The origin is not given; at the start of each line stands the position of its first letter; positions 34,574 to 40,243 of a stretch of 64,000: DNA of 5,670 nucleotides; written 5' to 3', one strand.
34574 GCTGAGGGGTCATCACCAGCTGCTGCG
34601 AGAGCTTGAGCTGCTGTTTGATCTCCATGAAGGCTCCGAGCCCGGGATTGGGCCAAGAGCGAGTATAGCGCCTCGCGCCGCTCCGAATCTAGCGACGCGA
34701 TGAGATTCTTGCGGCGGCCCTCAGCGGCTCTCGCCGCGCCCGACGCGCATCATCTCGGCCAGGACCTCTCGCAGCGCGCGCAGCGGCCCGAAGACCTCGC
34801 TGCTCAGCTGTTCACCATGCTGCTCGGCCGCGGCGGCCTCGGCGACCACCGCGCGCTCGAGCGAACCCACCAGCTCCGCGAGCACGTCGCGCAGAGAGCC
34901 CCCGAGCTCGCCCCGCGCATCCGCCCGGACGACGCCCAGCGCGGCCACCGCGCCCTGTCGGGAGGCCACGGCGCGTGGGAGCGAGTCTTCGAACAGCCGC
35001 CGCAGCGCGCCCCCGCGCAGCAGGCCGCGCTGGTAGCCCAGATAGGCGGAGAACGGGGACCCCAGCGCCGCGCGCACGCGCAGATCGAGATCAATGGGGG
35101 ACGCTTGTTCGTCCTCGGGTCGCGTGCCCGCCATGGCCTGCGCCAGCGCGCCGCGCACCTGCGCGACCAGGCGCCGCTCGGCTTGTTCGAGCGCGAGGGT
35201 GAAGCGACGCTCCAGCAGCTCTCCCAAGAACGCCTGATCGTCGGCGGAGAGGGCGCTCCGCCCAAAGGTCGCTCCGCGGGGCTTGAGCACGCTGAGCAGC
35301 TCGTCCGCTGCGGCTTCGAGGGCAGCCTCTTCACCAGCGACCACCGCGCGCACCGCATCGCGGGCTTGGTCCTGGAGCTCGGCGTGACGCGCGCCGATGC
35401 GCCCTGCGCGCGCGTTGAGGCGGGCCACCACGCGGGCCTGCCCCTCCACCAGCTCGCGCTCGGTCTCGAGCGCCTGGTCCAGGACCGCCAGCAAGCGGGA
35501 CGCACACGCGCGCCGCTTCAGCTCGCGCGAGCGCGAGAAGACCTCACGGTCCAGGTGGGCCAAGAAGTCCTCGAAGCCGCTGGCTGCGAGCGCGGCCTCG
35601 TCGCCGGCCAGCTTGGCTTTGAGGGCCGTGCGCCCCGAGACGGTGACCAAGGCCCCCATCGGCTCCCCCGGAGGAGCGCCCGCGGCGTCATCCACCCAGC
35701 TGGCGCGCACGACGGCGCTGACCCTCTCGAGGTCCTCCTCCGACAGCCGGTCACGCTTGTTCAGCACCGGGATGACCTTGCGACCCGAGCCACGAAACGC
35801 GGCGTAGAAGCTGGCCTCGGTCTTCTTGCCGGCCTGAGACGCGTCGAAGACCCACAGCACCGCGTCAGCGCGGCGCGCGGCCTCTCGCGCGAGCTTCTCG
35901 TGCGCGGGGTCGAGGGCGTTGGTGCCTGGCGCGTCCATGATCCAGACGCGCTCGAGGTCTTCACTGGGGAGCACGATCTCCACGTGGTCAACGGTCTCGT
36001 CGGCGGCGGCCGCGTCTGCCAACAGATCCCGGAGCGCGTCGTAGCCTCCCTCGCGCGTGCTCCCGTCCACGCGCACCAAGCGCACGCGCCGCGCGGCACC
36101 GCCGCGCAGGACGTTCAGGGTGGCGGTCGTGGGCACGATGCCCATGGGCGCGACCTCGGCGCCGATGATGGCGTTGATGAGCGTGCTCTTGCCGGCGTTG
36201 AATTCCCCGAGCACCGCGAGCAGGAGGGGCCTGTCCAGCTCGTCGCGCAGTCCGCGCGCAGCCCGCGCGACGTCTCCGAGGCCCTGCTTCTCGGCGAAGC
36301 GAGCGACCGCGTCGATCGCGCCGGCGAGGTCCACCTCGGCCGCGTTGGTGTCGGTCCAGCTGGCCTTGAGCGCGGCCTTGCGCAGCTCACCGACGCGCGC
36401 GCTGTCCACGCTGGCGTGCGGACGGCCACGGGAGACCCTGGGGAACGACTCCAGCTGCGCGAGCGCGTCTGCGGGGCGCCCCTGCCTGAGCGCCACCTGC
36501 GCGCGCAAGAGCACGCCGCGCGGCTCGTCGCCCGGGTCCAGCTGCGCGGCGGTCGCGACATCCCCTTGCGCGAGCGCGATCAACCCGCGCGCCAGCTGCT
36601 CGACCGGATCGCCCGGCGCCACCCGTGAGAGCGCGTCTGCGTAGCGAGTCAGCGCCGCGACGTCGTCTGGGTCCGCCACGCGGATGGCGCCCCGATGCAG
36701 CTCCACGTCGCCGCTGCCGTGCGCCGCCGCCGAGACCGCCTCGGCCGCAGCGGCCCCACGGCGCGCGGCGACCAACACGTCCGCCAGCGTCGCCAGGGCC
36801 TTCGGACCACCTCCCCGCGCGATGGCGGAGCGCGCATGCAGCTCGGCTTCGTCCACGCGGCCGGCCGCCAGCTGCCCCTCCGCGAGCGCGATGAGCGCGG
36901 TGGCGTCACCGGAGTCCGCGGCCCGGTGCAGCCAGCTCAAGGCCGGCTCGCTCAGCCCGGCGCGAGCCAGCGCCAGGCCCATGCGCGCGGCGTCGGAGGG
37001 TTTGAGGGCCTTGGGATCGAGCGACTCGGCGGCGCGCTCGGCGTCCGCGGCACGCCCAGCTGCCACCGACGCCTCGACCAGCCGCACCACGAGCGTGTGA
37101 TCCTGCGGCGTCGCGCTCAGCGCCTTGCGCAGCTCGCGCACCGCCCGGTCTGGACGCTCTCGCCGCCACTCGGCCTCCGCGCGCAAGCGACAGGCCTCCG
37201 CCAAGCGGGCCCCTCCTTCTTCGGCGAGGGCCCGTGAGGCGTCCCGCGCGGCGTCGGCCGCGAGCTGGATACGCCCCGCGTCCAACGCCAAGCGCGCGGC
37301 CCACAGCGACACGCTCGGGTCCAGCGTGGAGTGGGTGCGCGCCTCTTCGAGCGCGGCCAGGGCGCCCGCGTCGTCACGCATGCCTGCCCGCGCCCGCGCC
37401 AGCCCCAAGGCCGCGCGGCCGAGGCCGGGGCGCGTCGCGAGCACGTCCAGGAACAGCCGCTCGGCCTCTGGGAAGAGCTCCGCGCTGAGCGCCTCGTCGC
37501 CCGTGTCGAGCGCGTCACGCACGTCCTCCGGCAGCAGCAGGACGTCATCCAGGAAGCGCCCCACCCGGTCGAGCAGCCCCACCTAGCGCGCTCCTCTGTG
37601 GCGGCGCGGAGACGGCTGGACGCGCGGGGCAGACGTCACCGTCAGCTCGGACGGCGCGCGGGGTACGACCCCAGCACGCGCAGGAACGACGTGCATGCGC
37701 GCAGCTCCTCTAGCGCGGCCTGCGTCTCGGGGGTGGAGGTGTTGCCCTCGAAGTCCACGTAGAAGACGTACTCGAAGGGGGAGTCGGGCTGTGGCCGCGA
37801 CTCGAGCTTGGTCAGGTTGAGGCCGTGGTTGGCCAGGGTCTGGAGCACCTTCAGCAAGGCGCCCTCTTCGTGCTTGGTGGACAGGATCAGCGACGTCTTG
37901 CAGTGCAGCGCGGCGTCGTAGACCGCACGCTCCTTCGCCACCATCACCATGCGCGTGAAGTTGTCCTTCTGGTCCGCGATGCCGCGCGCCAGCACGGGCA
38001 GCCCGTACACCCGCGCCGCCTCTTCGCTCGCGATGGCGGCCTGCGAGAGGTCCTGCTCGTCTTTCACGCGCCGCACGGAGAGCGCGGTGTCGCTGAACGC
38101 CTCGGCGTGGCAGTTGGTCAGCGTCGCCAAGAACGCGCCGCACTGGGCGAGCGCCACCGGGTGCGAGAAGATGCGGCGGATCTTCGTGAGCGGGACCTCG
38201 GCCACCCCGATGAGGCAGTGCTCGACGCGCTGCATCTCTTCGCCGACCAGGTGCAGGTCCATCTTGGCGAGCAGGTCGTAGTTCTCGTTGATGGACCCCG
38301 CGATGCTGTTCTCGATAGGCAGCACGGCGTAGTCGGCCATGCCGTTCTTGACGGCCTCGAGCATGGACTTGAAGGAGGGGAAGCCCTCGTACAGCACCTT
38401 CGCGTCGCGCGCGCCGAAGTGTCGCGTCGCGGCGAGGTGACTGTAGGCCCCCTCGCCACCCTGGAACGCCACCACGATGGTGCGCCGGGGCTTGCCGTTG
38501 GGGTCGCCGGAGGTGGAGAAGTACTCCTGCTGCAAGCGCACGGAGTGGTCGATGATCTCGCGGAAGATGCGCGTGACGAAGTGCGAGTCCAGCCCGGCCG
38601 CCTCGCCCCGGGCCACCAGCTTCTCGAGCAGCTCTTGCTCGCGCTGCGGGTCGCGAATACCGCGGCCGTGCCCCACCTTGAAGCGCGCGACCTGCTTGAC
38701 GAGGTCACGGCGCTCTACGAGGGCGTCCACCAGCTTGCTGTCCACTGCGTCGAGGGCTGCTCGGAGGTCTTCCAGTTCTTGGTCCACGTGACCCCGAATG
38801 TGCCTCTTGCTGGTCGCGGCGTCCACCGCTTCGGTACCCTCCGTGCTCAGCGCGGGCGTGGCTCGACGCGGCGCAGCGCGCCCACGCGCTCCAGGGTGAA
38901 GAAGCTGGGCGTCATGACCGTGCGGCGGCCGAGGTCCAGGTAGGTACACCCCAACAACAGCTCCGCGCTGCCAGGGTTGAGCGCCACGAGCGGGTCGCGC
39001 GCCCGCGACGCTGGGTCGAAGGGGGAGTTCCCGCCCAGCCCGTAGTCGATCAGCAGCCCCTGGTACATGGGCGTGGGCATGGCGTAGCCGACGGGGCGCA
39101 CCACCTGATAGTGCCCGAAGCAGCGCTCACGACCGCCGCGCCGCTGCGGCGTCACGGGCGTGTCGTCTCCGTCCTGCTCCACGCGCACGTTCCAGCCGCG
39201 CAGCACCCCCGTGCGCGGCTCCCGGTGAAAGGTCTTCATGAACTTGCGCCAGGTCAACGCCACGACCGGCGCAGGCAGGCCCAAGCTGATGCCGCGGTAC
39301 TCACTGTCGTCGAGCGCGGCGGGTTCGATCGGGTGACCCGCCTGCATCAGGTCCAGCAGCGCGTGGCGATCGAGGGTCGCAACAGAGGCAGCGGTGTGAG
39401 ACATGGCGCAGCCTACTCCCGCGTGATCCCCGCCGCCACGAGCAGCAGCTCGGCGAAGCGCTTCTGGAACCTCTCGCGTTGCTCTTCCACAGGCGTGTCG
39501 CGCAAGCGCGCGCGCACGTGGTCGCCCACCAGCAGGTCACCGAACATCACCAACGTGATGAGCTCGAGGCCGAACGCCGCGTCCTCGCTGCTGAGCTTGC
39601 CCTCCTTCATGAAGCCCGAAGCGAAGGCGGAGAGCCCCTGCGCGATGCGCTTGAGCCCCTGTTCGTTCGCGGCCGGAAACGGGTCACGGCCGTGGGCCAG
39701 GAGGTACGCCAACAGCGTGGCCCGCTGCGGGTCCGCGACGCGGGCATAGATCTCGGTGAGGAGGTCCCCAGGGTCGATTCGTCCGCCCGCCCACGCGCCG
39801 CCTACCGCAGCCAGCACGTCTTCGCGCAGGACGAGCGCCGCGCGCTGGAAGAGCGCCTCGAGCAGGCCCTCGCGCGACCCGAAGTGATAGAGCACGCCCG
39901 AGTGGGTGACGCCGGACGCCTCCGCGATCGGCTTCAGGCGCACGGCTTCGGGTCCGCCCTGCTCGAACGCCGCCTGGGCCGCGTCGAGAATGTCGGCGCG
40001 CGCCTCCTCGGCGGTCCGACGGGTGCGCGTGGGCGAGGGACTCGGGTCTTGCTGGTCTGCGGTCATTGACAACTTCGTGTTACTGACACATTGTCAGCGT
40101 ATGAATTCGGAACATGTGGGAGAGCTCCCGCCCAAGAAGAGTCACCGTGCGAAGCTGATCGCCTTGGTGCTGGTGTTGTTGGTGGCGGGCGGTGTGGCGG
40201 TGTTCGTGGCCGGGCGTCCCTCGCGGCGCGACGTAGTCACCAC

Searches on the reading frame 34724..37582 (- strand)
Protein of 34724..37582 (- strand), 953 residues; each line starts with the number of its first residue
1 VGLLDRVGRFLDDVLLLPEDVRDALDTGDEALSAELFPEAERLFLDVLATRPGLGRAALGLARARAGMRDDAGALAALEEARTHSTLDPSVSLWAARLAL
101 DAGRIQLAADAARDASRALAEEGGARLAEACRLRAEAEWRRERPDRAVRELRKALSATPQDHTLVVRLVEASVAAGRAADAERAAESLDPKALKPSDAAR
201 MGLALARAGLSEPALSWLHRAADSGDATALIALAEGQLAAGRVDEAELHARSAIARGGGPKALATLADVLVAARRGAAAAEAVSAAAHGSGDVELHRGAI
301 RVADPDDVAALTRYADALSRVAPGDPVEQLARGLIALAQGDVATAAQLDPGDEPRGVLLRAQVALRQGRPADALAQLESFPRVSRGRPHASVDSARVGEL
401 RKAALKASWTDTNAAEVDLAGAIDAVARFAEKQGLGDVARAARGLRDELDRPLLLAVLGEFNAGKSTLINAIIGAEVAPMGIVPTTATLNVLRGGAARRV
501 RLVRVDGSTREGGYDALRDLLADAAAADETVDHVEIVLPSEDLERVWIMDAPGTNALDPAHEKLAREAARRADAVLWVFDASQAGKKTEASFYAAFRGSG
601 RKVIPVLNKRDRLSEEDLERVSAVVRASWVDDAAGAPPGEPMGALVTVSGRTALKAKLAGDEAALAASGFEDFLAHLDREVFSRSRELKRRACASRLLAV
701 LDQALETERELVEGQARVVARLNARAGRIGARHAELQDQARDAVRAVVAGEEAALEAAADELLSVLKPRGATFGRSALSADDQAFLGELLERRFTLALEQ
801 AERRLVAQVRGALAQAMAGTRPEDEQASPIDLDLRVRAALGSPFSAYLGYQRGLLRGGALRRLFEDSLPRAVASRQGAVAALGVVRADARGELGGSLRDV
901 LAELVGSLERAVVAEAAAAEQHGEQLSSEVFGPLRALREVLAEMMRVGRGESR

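Call 80: search_protein_families(library=pfam, proteins=[window:34724-37582:-], max_evalue=0.00001)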
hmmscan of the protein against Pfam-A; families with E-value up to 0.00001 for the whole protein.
window:34724-37582:- (953 aa): 4 families
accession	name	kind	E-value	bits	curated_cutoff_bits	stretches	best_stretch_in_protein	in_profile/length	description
PF00350.29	Dynamin_N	-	4.7e-21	76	27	1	455-609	1-167/168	Dynamin family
PF01926.29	MMR_HSR1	-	4.9e-10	40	21.9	1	456-609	3-113/113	50S ribosome-binding GTPase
PF14559.12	TPR_19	-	7.9e-09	36.2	25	0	142-198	5-61/68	Tetratricopeptide repeat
PF00009.33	GTP_EFTU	-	2.7e-07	30.8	26.5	1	455-633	6-154/188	Elongation factor Tu GTP binding domain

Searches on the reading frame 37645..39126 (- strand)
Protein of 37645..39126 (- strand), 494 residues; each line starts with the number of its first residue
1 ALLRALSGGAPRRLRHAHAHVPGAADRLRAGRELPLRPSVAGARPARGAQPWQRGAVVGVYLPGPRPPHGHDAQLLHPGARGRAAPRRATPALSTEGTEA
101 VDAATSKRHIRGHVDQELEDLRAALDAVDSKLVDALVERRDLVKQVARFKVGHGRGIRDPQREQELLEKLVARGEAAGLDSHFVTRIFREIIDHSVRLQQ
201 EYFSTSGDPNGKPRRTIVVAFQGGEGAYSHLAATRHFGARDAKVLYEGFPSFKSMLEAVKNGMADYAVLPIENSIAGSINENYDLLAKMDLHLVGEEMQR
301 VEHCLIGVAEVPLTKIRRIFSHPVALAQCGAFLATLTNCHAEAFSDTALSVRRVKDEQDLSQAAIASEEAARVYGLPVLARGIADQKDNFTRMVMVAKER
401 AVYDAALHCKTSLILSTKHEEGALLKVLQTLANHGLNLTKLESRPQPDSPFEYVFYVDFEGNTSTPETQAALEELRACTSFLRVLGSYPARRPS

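Call 80: search_protein_families(library=pfam, proteins=[window:37645-39126:-], max_evalue=0.00001)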
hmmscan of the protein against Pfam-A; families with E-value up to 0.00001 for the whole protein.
window:37645-39126:- (494 aa): 3 families
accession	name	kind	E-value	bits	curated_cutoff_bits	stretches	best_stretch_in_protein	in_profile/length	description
PF00800.23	PDT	-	2.7e-55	187.4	25.2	1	219-399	1-179/181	Prephenate dehydratase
PF01817.26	CM_2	-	8.1e-24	84.1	27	1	121-200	1-80/80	Chorismate mutase type II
PF01842.31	ACT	-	1.4e-07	31.6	27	1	422-476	12-65/66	ACT domain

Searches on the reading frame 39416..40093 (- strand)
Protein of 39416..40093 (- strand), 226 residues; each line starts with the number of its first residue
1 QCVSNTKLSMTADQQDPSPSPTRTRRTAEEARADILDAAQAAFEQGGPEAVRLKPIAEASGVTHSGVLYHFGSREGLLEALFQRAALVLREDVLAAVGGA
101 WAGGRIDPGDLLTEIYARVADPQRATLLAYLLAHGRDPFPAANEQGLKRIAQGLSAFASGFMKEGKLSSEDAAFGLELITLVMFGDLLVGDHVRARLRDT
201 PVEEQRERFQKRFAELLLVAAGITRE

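Call 80: search_protein_families(library=pfam, proteins=[window:39416-40093:-], max_evalue=0.00001)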
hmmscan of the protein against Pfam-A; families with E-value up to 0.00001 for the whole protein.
window:39416-40093:- (226 aa): 1 family
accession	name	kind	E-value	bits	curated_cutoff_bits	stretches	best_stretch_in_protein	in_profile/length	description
PF00440.29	TetR_N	-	1.3e-11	44.5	24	1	35-81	1-47/47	Bacterial regulatory proteins, tetR family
